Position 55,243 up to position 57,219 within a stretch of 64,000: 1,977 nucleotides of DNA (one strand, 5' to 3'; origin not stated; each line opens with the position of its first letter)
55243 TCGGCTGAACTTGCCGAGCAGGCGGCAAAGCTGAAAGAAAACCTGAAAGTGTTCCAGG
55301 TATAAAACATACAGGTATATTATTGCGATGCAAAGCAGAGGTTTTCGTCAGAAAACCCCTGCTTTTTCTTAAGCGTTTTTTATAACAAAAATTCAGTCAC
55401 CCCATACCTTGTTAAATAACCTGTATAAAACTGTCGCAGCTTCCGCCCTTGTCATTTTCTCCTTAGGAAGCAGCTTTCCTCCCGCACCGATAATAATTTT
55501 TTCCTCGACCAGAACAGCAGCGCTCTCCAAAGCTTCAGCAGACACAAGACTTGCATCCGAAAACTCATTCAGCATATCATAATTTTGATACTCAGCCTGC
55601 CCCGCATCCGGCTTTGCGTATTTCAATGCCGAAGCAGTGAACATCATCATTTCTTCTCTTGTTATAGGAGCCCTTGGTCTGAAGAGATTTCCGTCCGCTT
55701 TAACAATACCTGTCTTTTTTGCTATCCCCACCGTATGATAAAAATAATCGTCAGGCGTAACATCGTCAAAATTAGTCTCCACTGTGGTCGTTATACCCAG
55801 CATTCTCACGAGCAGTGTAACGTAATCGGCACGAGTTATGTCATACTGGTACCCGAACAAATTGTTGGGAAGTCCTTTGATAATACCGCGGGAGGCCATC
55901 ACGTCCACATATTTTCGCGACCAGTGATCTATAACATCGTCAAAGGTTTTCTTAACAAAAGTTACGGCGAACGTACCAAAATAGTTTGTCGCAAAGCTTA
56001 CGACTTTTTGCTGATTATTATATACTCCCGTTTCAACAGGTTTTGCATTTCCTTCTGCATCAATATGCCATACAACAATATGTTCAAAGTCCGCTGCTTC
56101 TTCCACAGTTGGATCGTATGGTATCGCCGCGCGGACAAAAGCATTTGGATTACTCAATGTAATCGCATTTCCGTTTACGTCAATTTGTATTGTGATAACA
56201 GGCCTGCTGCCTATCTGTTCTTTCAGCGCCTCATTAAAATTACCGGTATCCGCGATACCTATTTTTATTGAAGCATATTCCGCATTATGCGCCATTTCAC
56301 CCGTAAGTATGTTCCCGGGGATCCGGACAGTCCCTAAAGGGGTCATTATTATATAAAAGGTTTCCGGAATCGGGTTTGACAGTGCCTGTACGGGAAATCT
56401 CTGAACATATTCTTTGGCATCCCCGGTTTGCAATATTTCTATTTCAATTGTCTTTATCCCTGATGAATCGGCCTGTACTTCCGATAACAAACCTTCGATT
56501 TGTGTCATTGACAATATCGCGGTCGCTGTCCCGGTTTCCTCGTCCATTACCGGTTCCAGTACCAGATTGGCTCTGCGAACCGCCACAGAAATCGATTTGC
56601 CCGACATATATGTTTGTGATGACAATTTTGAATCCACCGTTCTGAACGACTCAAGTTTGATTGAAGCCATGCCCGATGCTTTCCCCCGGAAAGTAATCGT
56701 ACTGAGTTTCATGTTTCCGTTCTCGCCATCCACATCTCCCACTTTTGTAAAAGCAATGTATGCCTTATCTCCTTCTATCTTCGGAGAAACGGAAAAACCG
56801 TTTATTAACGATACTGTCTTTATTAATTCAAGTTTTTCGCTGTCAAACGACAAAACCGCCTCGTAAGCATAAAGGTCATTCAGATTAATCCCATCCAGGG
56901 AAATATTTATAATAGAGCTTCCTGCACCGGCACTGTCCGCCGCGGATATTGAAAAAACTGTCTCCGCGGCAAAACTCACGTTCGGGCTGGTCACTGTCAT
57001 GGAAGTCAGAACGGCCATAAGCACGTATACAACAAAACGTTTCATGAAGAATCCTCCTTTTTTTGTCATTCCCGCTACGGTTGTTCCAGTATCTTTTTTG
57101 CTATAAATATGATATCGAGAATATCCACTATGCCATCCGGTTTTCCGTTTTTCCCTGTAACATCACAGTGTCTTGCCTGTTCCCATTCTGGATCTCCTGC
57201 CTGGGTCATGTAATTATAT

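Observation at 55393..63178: Self-contained three-gene cohesin/dockerin/SLH cluster: enzyme (Coh+Doc), adaptor (Coh+Doc), SLH anchor (Coh)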

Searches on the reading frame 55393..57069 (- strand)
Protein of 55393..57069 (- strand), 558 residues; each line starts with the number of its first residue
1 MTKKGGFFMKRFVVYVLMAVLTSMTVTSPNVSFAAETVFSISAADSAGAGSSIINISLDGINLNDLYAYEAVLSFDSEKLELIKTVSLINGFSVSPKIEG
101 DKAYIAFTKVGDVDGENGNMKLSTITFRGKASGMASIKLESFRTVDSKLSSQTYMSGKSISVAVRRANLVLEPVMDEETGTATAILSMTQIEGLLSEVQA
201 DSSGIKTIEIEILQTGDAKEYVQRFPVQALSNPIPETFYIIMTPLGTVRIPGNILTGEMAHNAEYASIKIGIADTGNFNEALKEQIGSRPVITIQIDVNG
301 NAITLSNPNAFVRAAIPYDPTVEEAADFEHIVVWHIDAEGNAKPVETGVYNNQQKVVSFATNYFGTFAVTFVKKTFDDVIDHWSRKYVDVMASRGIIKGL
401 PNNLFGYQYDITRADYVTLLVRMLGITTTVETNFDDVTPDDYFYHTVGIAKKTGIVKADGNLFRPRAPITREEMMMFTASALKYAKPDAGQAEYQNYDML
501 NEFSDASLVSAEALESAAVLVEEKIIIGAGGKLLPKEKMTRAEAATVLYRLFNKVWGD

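Call 3: search_protein_families(library=pfam, proteins=[window:55393-57069:-], max_evalue=0.1)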
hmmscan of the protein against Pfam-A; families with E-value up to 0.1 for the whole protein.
window:55393-57069:- (558 aa): 2 families
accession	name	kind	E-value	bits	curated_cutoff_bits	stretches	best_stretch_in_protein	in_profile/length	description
PF00395.25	SLH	-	7.2e-24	83.9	20.8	3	375-416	1-43/44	S-layer homology domain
PF00963.24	Cohesin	-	0.018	15.7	24.1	1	41-155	5-130/139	Cohesin domain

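Call 4: search_protein_families(library=ncbifam, proteins=[window:55393-57069:-], max_evalue=0.1)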
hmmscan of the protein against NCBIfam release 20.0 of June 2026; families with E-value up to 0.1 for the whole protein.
window:55393-57069:- (558 aa): 1 family
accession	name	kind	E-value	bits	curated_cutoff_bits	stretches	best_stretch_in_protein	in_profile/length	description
NF033190.2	inl_like_NEAT_1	exception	1.8e-09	36.5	1275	1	376-551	582-751/754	NEAT domain-containing leucine-rich repeat protein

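Call 12: find_homologous_proteins(query=window:55393-57045:-)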
Query window:55393-57045:- (550 aa): 49 proteins with E <= 0.001 among 8000 candidates.
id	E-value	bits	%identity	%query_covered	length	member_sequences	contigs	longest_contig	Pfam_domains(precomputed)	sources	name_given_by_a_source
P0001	0.0e+0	1196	100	100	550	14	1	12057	PF00395.26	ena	-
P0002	0.0e+0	1020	84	100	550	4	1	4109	PF00395.26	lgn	-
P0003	9.7e-288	973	81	100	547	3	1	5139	PF00395.26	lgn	-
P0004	1.2e-287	973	82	100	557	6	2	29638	PF00395.26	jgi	-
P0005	1.1e-281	953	79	100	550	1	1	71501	PF00395.26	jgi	-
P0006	6.7e-260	881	73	100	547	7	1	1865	PF00395.26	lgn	-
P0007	1.3e-248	844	72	98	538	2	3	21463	PF00395.26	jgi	-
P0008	4.6e-237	806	68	100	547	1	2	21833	PF00395.26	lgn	-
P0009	9.8e-234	795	65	100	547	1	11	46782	PF00395.26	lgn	-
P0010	6.0e-225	766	65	100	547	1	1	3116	PF00963.25,PF00395.26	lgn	-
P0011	1.6e-224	765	68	96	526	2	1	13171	PF00963.25,PF00395.26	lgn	-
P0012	4.0e-222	757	66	97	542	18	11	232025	PF00395.26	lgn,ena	-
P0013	1.9e-221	754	63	100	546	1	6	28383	PF00395.26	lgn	-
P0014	1.1e-181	623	54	100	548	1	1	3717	PF00395.26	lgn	-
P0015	9.3e-147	508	49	93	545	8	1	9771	PF00963.25,PF00395.26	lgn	-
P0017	2.0e-129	451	44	99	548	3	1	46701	PF00395.26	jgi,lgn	jgi:hypothetical protein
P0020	6.9e-76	274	32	99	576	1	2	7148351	PF00963.25,PF00395.26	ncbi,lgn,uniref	ncbi:S-layer homology domain-containing protein [Candidatus Pristimantibacillus sp. PTI5]|uniref:S-l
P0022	7.9e-40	155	39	27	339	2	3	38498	PF00963.25,PF00395.26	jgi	jgi:N-acetylmuramoyl-L-alanine amidase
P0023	4.2e-39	153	39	26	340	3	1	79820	PF00963.25,PF00395.26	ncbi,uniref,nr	ncbi:S-layer homology domain-containing protein [Paenibacillus alba]|uniref:S-layer homology domain-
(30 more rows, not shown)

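Call 13: find_encoding_contigs(protein=P0012, flank=10000, max_places=2)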
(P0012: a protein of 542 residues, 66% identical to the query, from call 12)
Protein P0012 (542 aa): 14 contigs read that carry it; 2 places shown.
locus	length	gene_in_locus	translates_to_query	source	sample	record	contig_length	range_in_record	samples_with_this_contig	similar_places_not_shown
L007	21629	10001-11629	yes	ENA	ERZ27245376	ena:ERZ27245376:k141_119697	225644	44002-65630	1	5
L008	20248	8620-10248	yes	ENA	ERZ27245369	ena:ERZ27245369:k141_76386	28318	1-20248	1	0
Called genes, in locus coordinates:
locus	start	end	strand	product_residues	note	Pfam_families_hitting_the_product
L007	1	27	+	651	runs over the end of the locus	PF02518:HATPase_c, PF13589:HATPase_c_3, PF01119:DNA_mis_repair, PF08676:MutL_C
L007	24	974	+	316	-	PF01745:IPT, PF01715:IPPT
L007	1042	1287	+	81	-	PF17209:Hfq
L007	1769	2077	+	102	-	-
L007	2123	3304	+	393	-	PF05977:MFS_3 (faint), PF07690:MFS_1, PF12832:MFS_1_like (weak), PF07690:MFS_1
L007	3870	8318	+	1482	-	PF00331:Glyco_hydro_10, PF22359:Big-like (faint), PF18435:EstA_Ig_like (weak), PF07532:Big_4, PF02368:Big_2, PF21461:HL_N-beta (faint), PF02368:Big_2, PF00404:Dockerin_1 (weak), +1 more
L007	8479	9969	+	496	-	PF00041:fn3 (faint), PF00963:Cohesin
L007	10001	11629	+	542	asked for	PF00395:SLH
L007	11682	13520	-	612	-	PF06452:CBM9_1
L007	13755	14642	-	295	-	PF00528:BPD_transp_1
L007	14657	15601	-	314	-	PF00528:BPD_transp_1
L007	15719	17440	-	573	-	PF01547:SBP_bac_1, PF13416:SBP_bac_8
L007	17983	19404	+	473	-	PF04616:Glyco_hydro_43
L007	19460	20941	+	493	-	PF22848:ASD1_dom, PF06964:Alpha-L-AF_C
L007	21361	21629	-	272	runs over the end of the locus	-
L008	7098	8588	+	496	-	PF00041:fn3 (faint), PF00963:Cohesin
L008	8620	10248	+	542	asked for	PF00395:SLH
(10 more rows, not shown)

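Call 14: find_encoding_contigs(protein=P0017, flank=10000, max_places=2)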
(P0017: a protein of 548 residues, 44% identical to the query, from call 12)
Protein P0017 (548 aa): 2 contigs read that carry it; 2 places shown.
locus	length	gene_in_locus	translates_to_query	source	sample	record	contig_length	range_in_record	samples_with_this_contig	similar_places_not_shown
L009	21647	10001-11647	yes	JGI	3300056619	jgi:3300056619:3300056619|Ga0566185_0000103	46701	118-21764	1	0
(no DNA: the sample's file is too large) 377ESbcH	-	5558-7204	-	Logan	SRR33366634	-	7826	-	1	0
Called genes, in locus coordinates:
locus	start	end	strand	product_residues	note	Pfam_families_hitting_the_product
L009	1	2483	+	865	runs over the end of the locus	?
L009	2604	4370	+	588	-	PF00041:fn3 (faint), PF16323:DUF4959 (faint), PF16389:DUF4998 (faint)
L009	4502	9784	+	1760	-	PF21254:AGA-YXIM_GBD (weak), PF13472:Lipase_GDSL_2 (weak), PF21254:AGA-YXIM_GBD (weak), PF00657:Lipase_GDSL (weak), PF13472:Lipase_GDSL_2, PF02368:Big_2, PF02368:Big_2, PF26918:Ig_Eae (weak), +2 more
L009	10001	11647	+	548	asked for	PF00395:SLH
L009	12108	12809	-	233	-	PF00963:Cohesin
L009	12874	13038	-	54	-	-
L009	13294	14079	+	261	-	PF01738:DLH, PF08840:BAAT_C (faint)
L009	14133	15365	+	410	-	PF04055:Radical_SAM, PF13186:SPASM, PF02810:SEC-C (weak)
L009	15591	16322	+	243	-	PF00072:Response_reg, PF04397:LytTR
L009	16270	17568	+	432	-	PF14689:SPOB_a, PF14501:HATPase_c_5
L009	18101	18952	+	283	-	PF13679:Methyltransf_32, PF05206:TRM13 (faint), PF13847:Methyltransf_31, PF13649:Methyltransf_25 (weak)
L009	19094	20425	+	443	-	-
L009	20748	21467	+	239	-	PF00392:GntR, PF07702:UTRA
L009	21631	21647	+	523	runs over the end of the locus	PF02652:Lactate_perm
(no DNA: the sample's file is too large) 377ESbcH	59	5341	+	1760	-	PF21254:AGA-YXIM_GBD (weak), PF13472:Lipase_GDSL_2 (weak), PF21254:AGA-YXIM_GBD (weak), PF00657:Lipase_GDSL (weak), PF13472:Lipase_GDSL_2, PF02368:Big_2, PF02368:Big_2, PF26918:Ig_Eae (weak), +2 more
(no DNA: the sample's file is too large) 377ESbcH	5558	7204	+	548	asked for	PF00395:SLH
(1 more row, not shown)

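Call 15: find_encoding_contigs(protein=P0020, flank=10000, max_places=2)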
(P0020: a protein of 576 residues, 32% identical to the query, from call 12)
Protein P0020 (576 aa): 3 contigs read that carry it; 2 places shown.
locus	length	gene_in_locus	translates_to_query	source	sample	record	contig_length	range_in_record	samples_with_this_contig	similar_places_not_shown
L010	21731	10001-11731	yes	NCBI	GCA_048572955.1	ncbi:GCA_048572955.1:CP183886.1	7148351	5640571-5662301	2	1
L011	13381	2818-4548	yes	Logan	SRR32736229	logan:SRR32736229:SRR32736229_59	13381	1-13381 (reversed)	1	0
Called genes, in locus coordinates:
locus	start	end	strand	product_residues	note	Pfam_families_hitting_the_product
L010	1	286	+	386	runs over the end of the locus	PF01408:GFO_IDH_MocA, PF22685:Gal80p_C-like (faint), PF02894:GFO_IDH_MocA_C, PF22725:GFO_IDH_MocA_C3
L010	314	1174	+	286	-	PF01261:AP_endonuc_2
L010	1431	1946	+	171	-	PF04290:DctQ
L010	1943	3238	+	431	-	PF06808:DctM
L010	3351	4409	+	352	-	PF03480:DctP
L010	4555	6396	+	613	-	PF02743:dCache_1, PF00672:HAMP, PF06580:His_kinase, PF02518:HATPase_c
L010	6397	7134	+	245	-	PF00072:Response_reg, PF12833:HTH_18, PF00165:HTH_AraC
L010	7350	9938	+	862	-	PF00933:Glyco_hydro_3, PF01915:Glyco_hydro_3_C, PF00963:Cohesin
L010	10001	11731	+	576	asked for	PF00963:Cohesin (weak), PF00395:SLH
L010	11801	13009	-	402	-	PF00165:HTH_AraC (weak), PF12833:HTH_18, PF00165:HTH_AraC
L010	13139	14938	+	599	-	PF02837:Glyco_hydro_2_N, PF22666:Glyco_hydro_2_N2 (weak), PF00703:Glyco_hydro_2, PF02836:Glyco_hydro_2_C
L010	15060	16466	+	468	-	PF13347:MFS_2, PF07690:MFS_1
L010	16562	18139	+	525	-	PF03323:GerA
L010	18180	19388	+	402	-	PF25198:Spore_GerAC_N, PF05504:Spore_GerAC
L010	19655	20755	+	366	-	PF03845:Spore_permease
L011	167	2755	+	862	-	PF00933:Glyco_hydro_3, PF01915:Glyco_hydro_3_C, PF00963:Cohesin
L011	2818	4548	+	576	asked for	PF00963:Cohesin (weak), PF00395:SLH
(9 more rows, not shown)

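Call 23: find_related_loci(query=A1, collection=genome_contigs, flank=10000)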
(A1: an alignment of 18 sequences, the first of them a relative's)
Query A1 (550 aa) in genome_contigs; peptide patterns used: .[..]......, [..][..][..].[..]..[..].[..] (x = any residue, [..] = any of these).
153 stretches matched a pattern; 111 encode a relative of the query (tblastn E <= 1e-3); the best 80 are kept; 80 distinct loci.
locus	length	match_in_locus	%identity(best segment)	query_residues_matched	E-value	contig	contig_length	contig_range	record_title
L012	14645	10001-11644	82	1-550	0e+0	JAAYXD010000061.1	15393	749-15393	MAG: Clostridiaceae bacterium isolate AS02xzSISU_46 14946_AS02, whole genome shotgun sequence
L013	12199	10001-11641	73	1-550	0e+0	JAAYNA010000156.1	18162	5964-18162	MAG: Clostridiaceae bacterium isolate AS20ysBPTH_8 98960_AS20, whole genome shotgun sequence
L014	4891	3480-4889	68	1-470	0e+0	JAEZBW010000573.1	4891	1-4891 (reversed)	MAG: Bacillota bacterium isolate OH_CBrB_215 k127_3397687, whole genome shotgun sequence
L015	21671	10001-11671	34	26-545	7e-92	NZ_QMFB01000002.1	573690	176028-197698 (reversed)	Paenibacillus contaminans strain CKOBP-6 scaffold2, whole genome shotgun sequence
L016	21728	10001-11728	32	2-545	6e-92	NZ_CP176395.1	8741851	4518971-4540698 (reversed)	Paenibacillus sp. MBLB4367 chromosome, complete genome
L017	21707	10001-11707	33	21-548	1e-91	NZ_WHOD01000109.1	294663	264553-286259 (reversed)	Paenibacillus foliorum strain LMG 31456 Contig_124_83.0102, whole genome shotgun sequence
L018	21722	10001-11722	33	1-548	3e-90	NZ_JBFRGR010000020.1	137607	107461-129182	Paenibacillus sp. 2RAB27 SCAFFOLD_19, whole genome shotgun sequence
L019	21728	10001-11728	32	1-544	7e-89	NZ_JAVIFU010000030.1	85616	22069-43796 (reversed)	Paenibacillus sp. LHD-38 LHD.38_ctg030, whole genome shotgun sequence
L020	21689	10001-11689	33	7-548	2e-88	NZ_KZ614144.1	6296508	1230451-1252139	Paenibacillus castaneae strain DSM 19417 Scaffold1, whole genome shotgun sequence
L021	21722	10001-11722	33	1-548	7e-88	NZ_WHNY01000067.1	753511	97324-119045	Paenibacillus plantarum strain LMG 31461 Contig_77_81.8469, whole genome shotgun sequence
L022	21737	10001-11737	32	7-548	7e-87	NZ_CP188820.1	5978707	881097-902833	Paenibacillus sp. FA6 chromosome, complete genome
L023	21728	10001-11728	32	3-548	3e-86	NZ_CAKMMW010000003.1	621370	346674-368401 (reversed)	Paenibacillus allorhizoplanae strain CIP 111891, whole genome shotgun sequence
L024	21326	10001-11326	38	101-546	2e-86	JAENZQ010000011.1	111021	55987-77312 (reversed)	MAG: Anaerovorax odorimutans isolate BM5_bin.11 BM5_bin11_NODE_85_length_111021_cov_8.225447, whole genome shotgun seque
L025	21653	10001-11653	32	21-544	4e-82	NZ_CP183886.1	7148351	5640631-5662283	Candidatus Pristimantibacillus sp. PTI5 chromosome, complete genome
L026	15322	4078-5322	38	112-545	9e-82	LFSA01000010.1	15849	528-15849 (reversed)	MAG: Pelotomaculum sp. DTU098 scaffold34788, whole genome shotgun sequence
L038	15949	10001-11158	38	163-546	6e-77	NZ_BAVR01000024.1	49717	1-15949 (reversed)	Acetivibrio straminisolvens JCM 21531, whole genome shotgun sequence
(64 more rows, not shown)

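Call 38: search_protein_families(library=pfam, proteins=[L009:3-2483:+, L009:2604-4370:+, L009:4502-9784:+, L009:12108-12809:-, L013:4137-8039:+, L015:5683-9651:+, L017:7154-9877:+, L018:7129-9915:+, L018:11898-14498:+, L020:14828-17593:+], max_evalue=0.001)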
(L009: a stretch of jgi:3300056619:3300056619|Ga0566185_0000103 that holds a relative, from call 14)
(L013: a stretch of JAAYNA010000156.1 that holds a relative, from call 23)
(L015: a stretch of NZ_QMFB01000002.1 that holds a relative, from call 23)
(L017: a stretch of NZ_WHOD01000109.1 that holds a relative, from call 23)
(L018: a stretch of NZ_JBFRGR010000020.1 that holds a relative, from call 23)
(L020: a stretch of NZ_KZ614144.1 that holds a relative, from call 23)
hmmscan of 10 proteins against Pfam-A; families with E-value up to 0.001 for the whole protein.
L009:3-2483:+ (826 aa): 6 families
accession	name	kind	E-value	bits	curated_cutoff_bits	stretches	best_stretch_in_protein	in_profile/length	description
PF02368.24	Big_2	-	5.3e-37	126.1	22.8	3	687-758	2-75/79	Bacterial Ig-like domain (group 2)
PF21348.3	RGL11_C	-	9e-29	101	27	1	113-293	310-487/490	Rhamnogalacturonan lyase family 11, C-terminal domain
PF25354.1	Ig_NUP210_16th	-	3.3e-10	39.7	27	2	607-665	4-60/72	NUP210-like, Ig-like domain 16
PF00404.24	Dockerin_1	-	4.7e-06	27.1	22.9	1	770-826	2-57/57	Dockerin type I domain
PF07554.19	FIVAR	-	0.00013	22.9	29.2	1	309-371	1-70/71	FIVAR domain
PF06832.18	BiPBP_C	-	0.00099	19.4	26.8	0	621-678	35-90/90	Penicillin-Binding Protein C-terminus Family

L009:2604-4370:+ (588 aa): 3 families
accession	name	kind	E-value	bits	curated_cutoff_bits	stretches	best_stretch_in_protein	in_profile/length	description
PF16323.11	DUF4959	-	3.9e-16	59.7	32.9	2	428-516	10-102/106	Domain of unknown function (DUF4959)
PF00041.27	fn3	-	1.4e-10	41.7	25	0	37-108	3-74/84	Fibronectin type III domain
PF16389.11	DUF4998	-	9.2e-08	32.3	29.1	0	40-117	23-107/199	Domain of unknown function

L009:4502-9784:+ (1760 aa): 5 families
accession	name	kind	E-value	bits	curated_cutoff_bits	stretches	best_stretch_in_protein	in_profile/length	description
PF02368.24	Big_2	-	9.6e-20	70.8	22.8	2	1622-1695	3-78/79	Bacterial Ig-like domain (group 2)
PF13472.12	Lipase_GDSL_2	-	1.3e-17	65.3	32.9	2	1093-1281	3-160/178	GDSL-like Lipase/Acylhydrolase family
PF21254.3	AGA-YXIM_GBD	-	6.1e-16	59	27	2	929-1013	1-90/138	Beta-agarase/YXIM esterase-like, galactose-binding domain-like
PF00657.28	Lipase_GDSL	-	2.5e-13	51.1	23.6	2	1092-1294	4-196/208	GDSL-like Lipase/Acylhydrolase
PF00404.24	Dockerin_1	-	7e-06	26.6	22.9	1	1704-1759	2-56/57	Dockerin type I domain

L009:12108-12809:- (233 aa): 1 family
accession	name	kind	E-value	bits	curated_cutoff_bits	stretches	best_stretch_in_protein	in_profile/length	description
PF00963.24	Cohesin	-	1.2e-07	32.5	24.1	1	37-127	8-107/139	Cohesin domain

L013:4137-8039:+ (1300 aa): 9 families
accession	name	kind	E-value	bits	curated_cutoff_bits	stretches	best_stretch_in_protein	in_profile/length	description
PF00331.26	Glyco_hydro_10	-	1.6e-82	277.6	22.1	1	30-374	1-310/311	Glycosyl hydrolase family 10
PF02368.24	Big_2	-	5.1e-27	94.1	22.8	2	1073-1151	1-79/79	Bacterial Ig-like domain (group 2)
PF21461.3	HL_N-beta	-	1.2e-10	41.5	27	2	1108-1146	13-50/57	Hyaluronate lyase, N-terminal beta-sheet domain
PF00404.24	Dockerin_1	-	5.7e-09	36.5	22.9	1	1243-1299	2-57/57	Dockerin type I domain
PF07532.17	Big_4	-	4e-08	33.1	22.1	1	861-922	1-58/59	Bacterial Ig-like domain (group 4)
PF22359.2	Big-like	-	1.4e-07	32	27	1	1108-1153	2-46/48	Bacterial Ig-like domain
PF18435.7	EstA_Ig_like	-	1.1e-06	29.2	26.7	1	497-575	7-77/120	Esterase Ig-like N-terminal domain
PF21764.3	Invasin_D4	-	2.7e-05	25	27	0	1178-1221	22-65/88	Invasin, domain 4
PF12740.14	PETase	-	9.6e-05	22.3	28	1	703-760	104-159/263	PET hydrolase-like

L015:5683-9651:+ (1322 aa): 7 families
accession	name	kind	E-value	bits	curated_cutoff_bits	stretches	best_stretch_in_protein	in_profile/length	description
PF13385.13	Laminin_G_3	-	2.8e-14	54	27.6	1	107-261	2-150/151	Concanavalin A-like lectin/glucanases superfamily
PF00963.24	Cohesin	-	7.8e-12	46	24.1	1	1056-1186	5-139/139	Cohesin domain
PF07953.20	Toxin_R_bind_N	-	1.8e-08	34.7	23.8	1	122-252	53-187/191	Clostridium neurotoxin, N-terminal receptor binding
PF00149.33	Metallophos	-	7.7e-08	33.4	21.5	1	387-559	29-188/191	Calcineurin-like phosphoesterase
PF07532.17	Big_4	-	3.1e-07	30.3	22.1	1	972-1023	7-56/59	Bacterial Ig-like domain (group 4)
PF00404.24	Dockerin_1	-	2.4e-06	28.1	22.9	1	1269-1321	3-57/57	Dockerin type I domain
PF07554.19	FIVAR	-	0.00038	21.5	29.2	1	1218-1262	24-71/71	FIVAR domain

L017:7154-9877:+ (907 aa): 6 families
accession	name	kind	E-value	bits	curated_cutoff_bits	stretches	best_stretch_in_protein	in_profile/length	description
PF00933.27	Glyco_hydro_3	-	1.1e-38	133.9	27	1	180-473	49-315/316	Glycosyl hydrolase family 3 N terminal domain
PF00963.24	Cohesin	-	3.7e-15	56.8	24.1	1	720-836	10-127/139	Cohesin domain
PF01915.27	Glyco_hydro_3_C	-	2.6e-13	50.9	31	1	512-707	1-200/200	Glycosyl hydrolase family 3 C-terminal domain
PF00404.24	Dockerin_1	-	6e-08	33.2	22.9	1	850-907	1-57/57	Dockerin type I domain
PF00036.39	EF-hand_1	-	9.6e-05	22.1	25.4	0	882-904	5-27/29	EF hand domain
PF13517.12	FG-GAP_3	-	0.00074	20.5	26.9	0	874-897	37-60/61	FG-GAP-like repeat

L018:7129-9915:+ (928 aa): 4 families
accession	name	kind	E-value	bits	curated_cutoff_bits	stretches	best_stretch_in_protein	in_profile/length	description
PF01915.27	Glyco_hydro_3_C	-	8.8e-50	169.9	31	1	371-615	2-200/200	Glycosyl hydrolase family 3 C-terminal domain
PF00933.27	Glyco_hydro_3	-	9e-33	114.5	27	1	117-332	81-312/316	Glycosyl hydrolase family 3 N terminal domain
PF14310.12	Fn3-like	-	5.1e-22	78.2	25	1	652-725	1-71/71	Fibronectin type III-like domain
PF00963.24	Cohesin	-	4.4e-14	53.3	24.1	1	744-853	6-119/139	Cohesin domain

L018:11898-14498:+ (866 aa): 7 families
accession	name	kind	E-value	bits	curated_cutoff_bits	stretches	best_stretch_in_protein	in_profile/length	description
PF00933.27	Glyco_hydro_3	-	1.1e-32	114.2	27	1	133-436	46-315/316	Glycosyl hydrolase family 3 N terminal domain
PF00963.24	Cohesin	-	1.6e-19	70.9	24.1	1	673-802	4-136/139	Cohesin domain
PF01915.27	Glyco_hydro_3_C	-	2.6e-14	54.1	31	1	475-669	1-200/200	Glycosyl hydrolase family 3 C-terminal domain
PF00404.24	Dockerin_1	-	5.7e-08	33.3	22.9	1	810-866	2-57/57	Dockerin type I domain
PF00036.39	EF-hand_1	-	2.3e-05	24.1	25.4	0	842-861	6-25/29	EF hand domain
PF13405.12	EF-hand_6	-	0.0001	22.2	25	0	841-863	5-27/30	EF-hand domain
PF13202.12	EF-hand_5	-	0.00044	20.1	25.9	0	841-854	4-17/25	EF hand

L020:14828-17593:+ (921 aa): 6 families
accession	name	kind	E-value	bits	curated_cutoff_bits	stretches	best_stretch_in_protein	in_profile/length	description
PF01915.27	Glyco_hydro_3_C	-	5.7e-51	173.8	31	1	356-600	2-200/200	Glycosyl hydrolase family 3 C-terminal domain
PF00933.27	Glyco_hydro_3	-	5e-34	118.6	27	1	102-317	81-312/316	Glycosyl hydrolase family 3 N terminal domain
PF14310.12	Fn3-like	-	2.1e-20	73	25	1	637-710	1-71/71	Fibronectin type III-like domain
PF00963.24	Cohesin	-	5e-17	62.8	24.1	1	732-853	4-130/139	Cohesin domain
PF00404.24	Dockerin_1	-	1.1e-08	35.5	22.9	1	864-920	1-56/57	Dockerin type I domain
PF13202.12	EF-hand_5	-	0.00038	20.2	25.9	0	898-916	6-24/25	EF hand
